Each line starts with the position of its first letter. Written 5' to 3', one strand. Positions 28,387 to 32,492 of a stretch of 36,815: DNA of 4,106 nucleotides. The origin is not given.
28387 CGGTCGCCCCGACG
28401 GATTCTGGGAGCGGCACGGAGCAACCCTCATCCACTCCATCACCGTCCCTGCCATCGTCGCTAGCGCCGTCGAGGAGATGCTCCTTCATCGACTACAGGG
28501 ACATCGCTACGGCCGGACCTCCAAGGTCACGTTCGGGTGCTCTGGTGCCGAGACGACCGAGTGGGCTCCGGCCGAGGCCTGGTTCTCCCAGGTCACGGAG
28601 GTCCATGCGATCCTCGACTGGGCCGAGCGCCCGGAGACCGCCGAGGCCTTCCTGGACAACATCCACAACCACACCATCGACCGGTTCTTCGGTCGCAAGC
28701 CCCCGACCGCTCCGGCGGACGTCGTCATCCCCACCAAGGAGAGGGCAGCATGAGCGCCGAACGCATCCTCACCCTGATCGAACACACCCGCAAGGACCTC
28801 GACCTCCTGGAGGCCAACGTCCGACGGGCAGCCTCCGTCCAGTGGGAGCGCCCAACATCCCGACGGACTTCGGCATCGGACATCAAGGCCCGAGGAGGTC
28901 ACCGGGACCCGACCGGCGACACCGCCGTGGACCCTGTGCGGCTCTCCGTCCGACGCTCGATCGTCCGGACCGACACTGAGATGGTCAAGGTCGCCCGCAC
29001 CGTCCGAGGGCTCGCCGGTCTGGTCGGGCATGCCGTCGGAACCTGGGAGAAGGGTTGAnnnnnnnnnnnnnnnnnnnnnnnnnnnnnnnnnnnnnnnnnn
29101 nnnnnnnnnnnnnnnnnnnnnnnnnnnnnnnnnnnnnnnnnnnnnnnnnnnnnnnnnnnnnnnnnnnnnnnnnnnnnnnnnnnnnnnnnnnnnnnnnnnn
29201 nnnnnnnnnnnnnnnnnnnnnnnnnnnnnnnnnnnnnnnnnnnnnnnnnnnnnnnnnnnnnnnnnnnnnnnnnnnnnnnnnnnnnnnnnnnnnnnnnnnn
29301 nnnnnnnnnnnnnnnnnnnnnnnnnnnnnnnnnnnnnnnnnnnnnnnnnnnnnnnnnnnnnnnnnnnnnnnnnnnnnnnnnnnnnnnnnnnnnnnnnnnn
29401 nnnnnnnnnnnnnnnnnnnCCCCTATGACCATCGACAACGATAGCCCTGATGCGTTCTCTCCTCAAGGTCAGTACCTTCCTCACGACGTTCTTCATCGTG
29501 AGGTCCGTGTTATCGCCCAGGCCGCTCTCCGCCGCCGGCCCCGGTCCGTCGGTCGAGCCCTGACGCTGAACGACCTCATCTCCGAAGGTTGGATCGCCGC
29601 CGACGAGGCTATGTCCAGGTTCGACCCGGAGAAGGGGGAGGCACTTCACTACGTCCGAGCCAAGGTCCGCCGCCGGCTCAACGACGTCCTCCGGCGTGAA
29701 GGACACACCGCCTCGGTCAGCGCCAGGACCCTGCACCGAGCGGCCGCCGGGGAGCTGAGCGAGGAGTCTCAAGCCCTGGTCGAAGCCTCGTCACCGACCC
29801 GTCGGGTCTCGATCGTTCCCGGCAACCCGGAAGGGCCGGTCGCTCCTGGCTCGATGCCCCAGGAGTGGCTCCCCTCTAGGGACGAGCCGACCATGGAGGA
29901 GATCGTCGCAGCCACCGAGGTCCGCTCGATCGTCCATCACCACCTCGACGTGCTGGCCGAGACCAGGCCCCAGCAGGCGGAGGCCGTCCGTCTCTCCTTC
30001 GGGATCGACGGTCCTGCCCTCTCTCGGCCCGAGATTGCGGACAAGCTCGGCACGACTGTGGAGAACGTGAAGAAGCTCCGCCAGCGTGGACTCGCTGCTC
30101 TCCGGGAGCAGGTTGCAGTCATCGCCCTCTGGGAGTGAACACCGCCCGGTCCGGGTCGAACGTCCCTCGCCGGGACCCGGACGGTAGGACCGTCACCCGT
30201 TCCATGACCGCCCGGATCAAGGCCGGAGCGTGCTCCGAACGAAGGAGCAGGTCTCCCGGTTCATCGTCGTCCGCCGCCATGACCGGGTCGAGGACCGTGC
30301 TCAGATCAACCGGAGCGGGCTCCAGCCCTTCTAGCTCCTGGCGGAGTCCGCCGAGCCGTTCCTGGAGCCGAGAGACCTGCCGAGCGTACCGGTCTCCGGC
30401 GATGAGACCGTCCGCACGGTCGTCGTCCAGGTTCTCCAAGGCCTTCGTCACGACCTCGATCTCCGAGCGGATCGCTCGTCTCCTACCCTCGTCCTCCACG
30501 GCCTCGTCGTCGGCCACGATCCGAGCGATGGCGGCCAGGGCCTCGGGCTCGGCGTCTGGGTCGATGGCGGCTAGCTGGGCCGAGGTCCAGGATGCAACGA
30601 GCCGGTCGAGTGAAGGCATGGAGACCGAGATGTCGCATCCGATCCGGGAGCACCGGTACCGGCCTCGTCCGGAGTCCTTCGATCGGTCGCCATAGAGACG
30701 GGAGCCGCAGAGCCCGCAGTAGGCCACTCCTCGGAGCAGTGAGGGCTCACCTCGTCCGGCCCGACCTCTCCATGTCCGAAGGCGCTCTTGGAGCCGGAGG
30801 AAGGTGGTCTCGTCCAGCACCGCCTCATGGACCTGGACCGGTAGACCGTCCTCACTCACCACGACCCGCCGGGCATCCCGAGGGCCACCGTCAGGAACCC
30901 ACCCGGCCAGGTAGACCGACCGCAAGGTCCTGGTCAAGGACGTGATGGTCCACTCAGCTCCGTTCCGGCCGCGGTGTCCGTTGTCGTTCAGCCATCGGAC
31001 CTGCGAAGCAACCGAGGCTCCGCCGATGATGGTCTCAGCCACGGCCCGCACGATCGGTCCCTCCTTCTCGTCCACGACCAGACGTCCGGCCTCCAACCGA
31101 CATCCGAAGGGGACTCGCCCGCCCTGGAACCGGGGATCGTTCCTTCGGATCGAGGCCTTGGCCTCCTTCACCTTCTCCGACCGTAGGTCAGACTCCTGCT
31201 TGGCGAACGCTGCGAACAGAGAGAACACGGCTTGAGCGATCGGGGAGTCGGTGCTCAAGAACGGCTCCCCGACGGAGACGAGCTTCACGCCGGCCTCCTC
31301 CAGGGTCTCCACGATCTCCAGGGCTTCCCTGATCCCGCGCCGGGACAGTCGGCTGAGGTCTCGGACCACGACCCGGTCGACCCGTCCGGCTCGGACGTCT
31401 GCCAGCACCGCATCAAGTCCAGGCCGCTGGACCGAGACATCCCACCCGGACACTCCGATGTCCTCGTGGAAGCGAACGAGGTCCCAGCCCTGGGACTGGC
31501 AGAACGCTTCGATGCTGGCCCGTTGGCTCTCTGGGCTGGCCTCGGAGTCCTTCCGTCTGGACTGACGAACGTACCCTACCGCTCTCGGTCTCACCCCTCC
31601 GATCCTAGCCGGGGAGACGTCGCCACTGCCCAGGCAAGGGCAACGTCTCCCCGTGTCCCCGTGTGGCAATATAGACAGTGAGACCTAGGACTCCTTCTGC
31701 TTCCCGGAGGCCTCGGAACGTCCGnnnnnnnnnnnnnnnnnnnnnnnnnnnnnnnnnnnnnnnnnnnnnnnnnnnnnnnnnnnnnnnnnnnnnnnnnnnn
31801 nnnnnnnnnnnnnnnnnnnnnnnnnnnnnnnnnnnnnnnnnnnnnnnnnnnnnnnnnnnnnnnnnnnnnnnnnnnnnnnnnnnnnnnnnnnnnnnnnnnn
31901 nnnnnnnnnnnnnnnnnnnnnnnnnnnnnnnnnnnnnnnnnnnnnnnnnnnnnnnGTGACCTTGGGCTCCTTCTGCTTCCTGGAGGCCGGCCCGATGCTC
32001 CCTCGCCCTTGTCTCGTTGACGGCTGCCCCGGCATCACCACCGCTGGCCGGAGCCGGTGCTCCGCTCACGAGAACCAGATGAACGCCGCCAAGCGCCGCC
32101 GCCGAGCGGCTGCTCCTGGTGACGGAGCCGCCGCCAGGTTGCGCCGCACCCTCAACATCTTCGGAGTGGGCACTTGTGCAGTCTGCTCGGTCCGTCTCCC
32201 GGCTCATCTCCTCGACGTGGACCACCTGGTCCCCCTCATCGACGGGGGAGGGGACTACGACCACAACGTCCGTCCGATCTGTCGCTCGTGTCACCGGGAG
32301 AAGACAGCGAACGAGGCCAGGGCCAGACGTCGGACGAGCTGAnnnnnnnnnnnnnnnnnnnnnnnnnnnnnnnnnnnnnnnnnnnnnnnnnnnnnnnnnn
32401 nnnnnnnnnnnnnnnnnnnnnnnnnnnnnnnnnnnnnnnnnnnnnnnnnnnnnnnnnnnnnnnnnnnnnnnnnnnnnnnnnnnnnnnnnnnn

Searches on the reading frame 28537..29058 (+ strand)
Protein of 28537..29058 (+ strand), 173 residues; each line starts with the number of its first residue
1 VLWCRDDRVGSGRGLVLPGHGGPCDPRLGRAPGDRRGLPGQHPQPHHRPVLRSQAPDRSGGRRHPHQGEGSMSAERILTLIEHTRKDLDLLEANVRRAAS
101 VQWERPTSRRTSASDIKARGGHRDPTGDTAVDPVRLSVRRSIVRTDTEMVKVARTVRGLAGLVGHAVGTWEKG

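Call 14: search_protein_families(library=pfam, proteins=[window:28537-29058:+], max_evalue=0.01)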
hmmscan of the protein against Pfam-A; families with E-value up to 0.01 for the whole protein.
window:28537-29058:+ (173 aa): 1 family
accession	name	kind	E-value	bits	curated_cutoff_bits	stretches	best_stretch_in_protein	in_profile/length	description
PF23773.1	DUF7169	-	3e-15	56.9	27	1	81-171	2-93/94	Domain of unknown function (DUF7169)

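Call 40: search_protein_families(library=phrogs, proteins=[window:28537-29058:+], max_evalue=0.01)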
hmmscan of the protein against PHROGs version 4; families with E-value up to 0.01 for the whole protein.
window:28537-29058:+ (173 aa): 0 families

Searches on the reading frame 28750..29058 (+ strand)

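Call 110: search_protein_families(library=pfam, proteins=[window:28750-29058:+], max_evalue=0.01)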
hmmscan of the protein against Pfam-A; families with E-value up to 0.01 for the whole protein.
window:28750-29058:+ (102 aa): 1 family
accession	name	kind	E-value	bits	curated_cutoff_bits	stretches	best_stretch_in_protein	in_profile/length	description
PF23773.1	DUF7169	-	7.8e-16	58.7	27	1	10-100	2-93/94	Domain of unknown function (DUF7169)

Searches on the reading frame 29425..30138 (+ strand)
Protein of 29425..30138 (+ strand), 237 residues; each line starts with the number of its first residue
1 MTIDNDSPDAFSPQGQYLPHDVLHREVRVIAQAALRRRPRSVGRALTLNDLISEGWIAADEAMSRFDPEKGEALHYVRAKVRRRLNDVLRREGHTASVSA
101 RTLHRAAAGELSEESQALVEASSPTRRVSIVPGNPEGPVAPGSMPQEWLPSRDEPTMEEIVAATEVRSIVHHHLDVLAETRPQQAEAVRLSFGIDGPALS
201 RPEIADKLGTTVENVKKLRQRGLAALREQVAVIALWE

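Call 14: search_protein_families(library=pfam, proteins=[window:29425-30138:+], max_evalue=0.01)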
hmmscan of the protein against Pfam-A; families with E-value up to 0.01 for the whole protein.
window:29425-30138:+ (237 aa): 3 families
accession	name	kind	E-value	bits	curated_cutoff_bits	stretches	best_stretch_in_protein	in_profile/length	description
PF04542.20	Sigma70_r2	-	9.6e-08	32.1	24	1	33-93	12-69/71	Sigma-70 region 2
PF04545.22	Sigma70_r4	-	3.3e-05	23.8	24.1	1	182-228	7-50/50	Sigma-70, region 4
PF08281.18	Sigma70_r4_2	-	0.0002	21.4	25.7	1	199-226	27-54/54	Sigma-70, region 4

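Call 40: search_protein_families(library=phrogs, proteins=[window:29425-30138:+], max_evalue=0.01)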
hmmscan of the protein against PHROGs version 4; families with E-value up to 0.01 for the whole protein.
window:29425-30138:+ (237 aa): 3 families
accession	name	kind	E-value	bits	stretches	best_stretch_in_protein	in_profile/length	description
phrog_351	-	transcription regulation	2.7e-12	47.1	1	32-229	518-725/928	RNA polymerase sigma factor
phrog_15865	-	transcription regulation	2.1e-06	28.2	0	28-97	30-103/386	RNA polymerase sigma factor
phrog_1740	-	transcription regulation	0.0047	16.5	1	62-229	97-215/567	RNA polymerase sigma factor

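Call 73: find_related_loci(query=window:29425-30138:+, collection=metagenome_contigs, flank=10000)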
Query window:29425-30138:+ (237 aa) in metagenome_contigs; peptide patterns used: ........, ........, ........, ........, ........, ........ (x = any residue, [..] = any of these).
246 stretches matched a pattern, but none encodes a relative of the query by tblastn (E <= 1e-3).

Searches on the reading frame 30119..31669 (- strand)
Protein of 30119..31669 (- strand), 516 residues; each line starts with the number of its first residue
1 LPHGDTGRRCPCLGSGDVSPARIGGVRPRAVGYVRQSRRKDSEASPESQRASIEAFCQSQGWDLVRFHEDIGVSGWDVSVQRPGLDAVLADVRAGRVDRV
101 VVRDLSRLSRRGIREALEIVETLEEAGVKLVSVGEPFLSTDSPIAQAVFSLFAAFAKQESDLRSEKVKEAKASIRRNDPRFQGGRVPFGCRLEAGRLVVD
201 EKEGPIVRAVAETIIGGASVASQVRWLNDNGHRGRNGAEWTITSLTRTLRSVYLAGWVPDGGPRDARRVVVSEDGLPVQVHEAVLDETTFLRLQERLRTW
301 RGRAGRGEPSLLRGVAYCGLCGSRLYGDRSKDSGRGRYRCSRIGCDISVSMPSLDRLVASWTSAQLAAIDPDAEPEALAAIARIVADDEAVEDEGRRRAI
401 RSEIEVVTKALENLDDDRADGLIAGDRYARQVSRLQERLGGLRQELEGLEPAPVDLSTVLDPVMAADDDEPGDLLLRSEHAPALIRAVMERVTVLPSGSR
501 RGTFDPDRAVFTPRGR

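Call 110: search_protein_families(library=pfam, proteins=[window:30119-31669:-], max_evalue=0.01)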
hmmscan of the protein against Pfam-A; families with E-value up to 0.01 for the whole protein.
window:30119-31669:- (516 aa): 3 families
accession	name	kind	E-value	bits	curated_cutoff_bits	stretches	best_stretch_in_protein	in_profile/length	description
PF00239.26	Resolvase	-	4e-32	111.7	23.3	1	30-177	1-142/145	Resolvase, N terminal domain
PF07508.19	Recombinase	-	1.1e-10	42.1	21.1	1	201-298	1-100/102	Recombinase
PF13408.12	Zn_ribbon_recom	-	1.3e-06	29.1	25.3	1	311-357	1-52/58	Recombinase zinc beta ribbon domain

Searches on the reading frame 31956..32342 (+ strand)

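Call 41: search_protein_families(library=pfam, proteins=[window:31956-32342:+], max_evalue=0.1)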
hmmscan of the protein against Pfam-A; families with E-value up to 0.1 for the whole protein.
window:31956-32342:+ (128 aa): 3 families
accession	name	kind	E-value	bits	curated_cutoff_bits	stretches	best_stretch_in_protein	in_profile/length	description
PF01844.29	HNH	-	3.7e-08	33.8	21.4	1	74-118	1-46/47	HNH endonuclease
PF14279.12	HNH_5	-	2.7e-06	27.6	27.5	1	74-119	1-46/56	HNH endonuclease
PF24042.1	DUF7351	-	0.024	14.8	31.2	1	47-117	42-105/177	Domain of unknown function (DUF7351)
